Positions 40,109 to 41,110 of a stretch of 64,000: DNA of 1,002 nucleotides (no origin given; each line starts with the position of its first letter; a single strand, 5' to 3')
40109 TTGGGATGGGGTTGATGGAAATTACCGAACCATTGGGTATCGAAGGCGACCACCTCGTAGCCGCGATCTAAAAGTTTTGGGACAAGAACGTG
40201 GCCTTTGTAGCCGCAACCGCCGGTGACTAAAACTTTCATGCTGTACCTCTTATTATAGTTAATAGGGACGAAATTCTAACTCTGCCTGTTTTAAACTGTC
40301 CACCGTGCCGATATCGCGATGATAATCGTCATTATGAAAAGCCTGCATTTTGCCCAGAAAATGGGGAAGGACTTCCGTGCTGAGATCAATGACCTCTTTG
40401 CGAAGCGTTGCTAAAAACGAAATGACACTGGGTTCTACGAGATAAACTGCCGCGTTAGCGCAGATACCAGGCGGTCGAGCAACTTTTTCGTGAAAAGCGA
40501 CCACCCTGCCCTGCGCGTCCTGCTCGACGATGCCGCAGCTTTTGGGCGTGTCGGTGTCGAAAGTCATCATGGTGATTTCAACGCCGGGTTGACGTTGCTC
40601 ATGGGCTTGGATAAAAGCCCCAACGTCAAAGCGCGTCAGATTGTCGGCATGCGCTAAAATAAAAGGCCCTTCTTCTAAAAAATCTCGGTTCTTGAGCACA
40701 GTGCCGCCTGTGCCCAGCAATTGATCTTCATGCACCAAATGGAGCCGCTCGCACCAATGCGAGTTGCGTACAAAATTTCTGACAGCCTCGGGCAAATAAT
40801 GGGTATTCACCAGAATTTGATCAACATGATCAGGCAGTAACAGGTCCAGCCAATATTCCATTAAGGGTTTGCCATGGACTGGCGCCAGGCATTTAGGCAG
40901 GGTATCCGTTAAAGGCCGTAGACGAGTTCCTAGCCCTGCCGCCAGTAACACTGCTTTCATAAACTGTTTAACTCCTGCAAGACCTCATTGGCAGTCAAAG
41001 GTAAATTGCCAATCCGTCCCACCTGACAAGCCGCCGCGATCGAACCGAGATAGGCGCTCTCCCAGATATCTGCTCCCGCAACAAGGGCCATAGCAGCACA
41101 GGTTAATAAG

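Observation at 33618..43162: Eleven-gene operon joining an ADP/CDP-heptose-like line to a split transketolase, a ChoK-fold kinase, a HAD phosphatase and a methyltransferase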

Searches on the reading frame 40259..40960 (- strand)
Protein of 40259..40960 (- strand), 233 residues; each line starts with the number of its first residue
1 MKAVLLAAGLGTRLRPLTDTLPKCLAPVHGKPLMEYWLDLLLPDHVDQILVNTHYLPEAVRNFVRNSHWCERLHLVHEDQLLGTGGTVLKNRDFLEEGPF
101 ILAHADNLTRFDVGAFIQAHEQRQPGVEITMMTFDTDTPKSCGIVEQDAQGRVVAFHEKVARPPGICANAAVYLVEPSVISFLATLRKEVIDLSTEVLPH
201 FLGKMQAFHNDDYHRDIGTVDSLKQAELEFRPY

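Call 5: search_protein_families(library=pfam, proteins=[window:40259-40960:-])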
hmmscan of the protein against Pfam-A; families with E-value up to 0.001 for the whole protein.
window:40259-40960:- (233 aa): 2 families
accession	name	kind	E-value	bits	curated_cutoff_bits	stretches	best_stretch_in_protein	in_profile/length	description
PF00483.29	NTP_transferase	-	4.3e-32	112.1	21.2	1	2-228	1-240/245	Nucleotidyl transferase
PF12804.13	NTP_transf_3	-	2.5e-08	34.7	27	1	3-67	1-58/160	MobA-like NTP transferase domain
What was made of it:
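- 40259..40960 (-): Sugar-1-phosphate nucleotidyltransferase (ManC/HddC-like). PF00483 (call 5).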

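Call 7: search_protein_families(library=ncbifam, proteins=[window:40259-40960:-], max_evalue=0.00001)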
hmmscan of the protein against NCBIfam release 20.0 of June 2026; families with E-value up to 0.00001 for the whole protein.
window:40259-40960:- (233 aa): 30 families (the best 25 are shown)
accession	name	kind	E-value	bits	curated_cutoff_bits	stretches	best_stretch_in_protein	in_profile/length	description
NF052502.1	man1P_GTase_Rv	exception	8.3e-32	110.4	440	1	2-225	2-225/352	mannose-1-phosphate guanylyltransferase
TIGR03992.1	Arch_glmU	subfamily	5.1e-30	104.6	292.1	1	1-187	1-180/393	bifunctional sugar-1-phosphate nucleotidylyltransferase/acetyltransferase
TIGR01208.1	rmlA_long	equivalog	1.3e-26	93.3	320.25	1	2-187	1-186/353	glucose-1-phosphate thymidylyltransferase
NF041313.1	UDPGP_AglF_Halo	equivalog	3.1e-24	85.7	400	1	1-181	1-180/234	UTP--glucose-1-phosphate uridylyltransferase AglF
NF045761.1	NAMPUrTaseMurU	equivalog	1.8e-23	83.6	250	1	1-132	1-134/226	N-acetylmuramate alpha-1-phosphate uridylyltransferase MurU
NF049965.1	GlMnHpPGnyltfHddC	equivalog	3.9e-22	79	300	1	1-220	1-211/221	D-glycero-D-manno-heptose 1-phosphate guanosyltransferase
TIGR02091.1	glgC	equivalog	1.1e-20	74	424.9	1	3-230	3-259/364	glucose-1-phosphate adenylyltransferase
NF041173.1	Sug_nt_acttase_Thmprot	equivalog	1.4e-19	70.4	600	1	1-189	1-182/405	bifunctional sugar-1-phosphate nucleotidylyltransferase/acetyltransferase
NF003670.0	PRK05293.1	equivalog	1.2e-18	67.3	470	1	3-230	7-258/382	glucose-1-phosphate adenylyltransferase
NF045697.1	MurNAcPUrMurU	equivalog_domain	1.3e-18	67.3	370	1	5-110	2-108/229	N-acetylmuramate alpha-1-phosphate uridylyltransferase MurU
TIGR01207.1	rmlA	equivalog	1.8e-17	63.4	360.65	1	2-226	1-232/286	glucose-1-phosphate thymidylyltransferase RfbA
NF002023.0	PRK00844.1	subfamily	4.8e-15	55.3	458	1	3-174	9-195/408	glucose-1-phosphate adenylyltransferase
TIGR02623.1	G1P_cyt_trans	equivalog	6.1e-15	55.4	300.25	1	72-215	94-230/255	glucose-1-phosphate cytidylyltransferase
NF002772.0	PRK02862.1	equivalog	4.4e-14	52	537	1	3-160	6-179/429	glucose-1-phosphate adenylyltransferase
TIGR01173.1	glmU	equivalog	3.9e-13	49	366.85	1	1-158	1-151/452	bifunctional UDP-N-acetylglucosamine diphosphorylase/glucosamine-1-phosphate N-acetyltransferase GlmU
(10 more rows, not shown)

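Call 77: search_solved_structures(query=window:40259-40960:-, max_evalue=1e-8)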
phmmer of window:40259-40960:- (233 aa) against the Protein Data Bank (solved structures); distinct sequences matched with E-value up to 1e-8: 37.
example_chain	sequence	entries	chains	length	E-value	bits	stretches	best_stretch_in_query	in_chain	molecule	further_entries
8yre_D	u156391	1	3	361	1.8e-22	83.2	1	1-190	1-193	Mannose-1-phosphate guanylyltransferase 1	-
7x8j_A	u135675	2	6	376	1.9e-22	83.1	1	1-190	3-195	Mannose-1-phosphate guanylyltransferase 1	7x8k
8x7s_B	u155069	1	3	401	2e-22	83.1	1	1-209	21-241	UTP--glucose-1-phosphate uridylyltransferase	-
7d72_K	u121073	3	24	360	8e-20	74.5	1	1-218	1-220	Mannose-1-phosphate guanyltransferase beta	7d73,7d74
7whr_B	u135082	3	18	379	1.2e-18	70.7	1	1-219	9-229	Nucleotidyl transferase family protein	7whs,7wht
6jq8_A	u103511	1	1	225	5.1e-16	62.1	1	3-224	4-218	Putative 6-deoxy-D-mannoheptose pathway protein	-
5xhw_A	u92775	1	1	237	8e-16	61.4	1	3-224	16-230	Putative 6-deoxy-D-mannoheptose pathway protein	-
4y7t_A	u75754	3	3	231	9.9e-16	61.1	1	1-120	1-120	Nucleotidyl transferase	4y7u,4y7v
5ify_A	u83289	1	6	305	3.8e-14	55.9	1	2-189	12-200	Glucose-1-phosphate thymidylyltransferase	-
1lvw_A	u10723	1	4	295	3.7e-13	52.7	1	1-183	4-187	glucose-1-phosphate thymidylyltransferase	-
5ids_A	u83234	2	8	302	3.7e-13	52.7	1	2-186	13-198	Glucose-1-phosphate thymidylyltransferase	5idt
6n0u_A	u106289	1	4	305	3.8e-13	52.7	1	2-189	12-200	Glucose-1-phosphate thymidylyltransferase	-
1mp3_A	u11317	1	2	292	1.3e-12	51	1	2-187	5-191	GLUCOSE-1-PHOSPHATE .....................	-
3pkq_A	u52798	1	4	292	1.3e-12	51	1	2-187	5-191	Glucose-1-phosphate thymidylyltransferase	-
3pkp_A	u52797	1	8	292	2.3e-12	50.1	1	2-187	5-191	Glucose-1-phosphate thymidylyltransferase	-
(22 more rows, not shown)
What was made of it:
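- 40259..40960 (-): Best PDB hits are mannose-1-P guanylyltransferases and a 6-deoxy-D-mannoheptose pathway protein (call 77).
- The NTP gene resembles ManC, HddC and 6-deoxy-mannoheptose pathway enzymes (call 77).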
